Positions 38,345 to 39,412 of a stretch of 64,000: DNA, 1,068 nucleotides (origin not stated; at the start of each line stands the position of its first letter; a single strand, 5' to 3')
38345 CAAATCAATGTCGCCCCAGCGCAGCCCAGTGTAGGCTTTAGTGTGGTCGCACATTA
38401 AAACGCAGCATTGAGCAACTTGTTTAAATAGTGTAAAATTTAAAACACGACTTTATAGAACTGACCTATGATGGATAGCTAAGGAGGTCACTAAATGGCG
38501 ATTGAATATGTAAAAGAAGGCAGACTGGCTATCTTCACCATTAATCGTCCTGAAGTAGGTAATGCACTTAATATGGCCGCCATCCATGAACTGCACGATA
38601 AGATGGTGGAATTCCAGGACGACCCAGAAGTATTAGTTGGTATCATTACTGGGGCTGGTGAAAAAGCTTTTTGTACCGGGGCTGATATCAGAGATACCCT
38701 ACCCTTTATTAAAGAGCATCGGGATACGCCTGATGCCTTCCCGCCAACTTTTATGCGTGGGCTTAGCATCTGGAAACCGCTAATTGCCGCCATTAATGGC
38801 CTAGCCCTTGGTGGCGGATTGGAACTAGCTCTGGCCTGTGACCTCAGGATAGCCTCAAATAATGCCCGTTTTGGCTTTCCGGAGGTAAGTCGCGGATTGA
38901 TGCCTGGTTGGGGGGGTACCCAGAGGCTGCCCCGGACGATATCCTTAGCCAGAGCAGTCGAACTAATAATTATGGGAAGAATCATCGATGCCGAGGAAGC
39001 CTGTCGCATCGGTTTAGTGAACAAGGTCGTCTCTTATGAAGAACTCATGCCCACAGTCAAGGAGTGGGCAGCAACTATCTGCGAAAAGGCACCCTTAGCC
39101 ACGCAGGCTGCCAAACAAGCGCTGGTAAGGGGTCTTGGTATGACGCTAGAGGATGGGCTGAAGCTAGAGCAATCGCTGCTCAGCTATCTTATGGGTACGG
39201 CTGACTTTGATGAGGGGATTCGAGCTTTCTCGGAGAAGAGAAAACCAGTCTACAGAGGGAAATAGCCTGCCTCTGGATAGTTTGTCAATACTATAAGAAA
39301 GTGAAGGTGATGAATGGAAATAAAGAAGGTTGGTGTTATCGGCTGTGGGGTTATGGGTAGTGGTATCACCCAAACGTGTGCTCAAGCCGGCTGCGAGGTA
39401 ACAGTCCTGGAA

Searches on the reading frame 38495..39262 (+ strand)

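Call 32: search_protein_families(library=pfam, proteins=[window:38495-39262:+])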
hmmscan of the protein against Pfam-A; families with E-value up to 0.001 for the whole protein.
window:38495-39262:+ (256 aa): 2 families
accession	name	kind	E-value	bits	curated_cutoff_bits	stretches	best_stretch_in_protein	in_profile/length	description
PF00378.25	ECH_1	-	1.7e-63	214.7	27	1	11-255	6-250/251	Enoyl-CoA hydratase/isomerase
PF16113.10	ECH_2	-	1.4e-36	127.1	27.2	2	12-184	2-177/335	Enoyl-CoA hydratase/isomerase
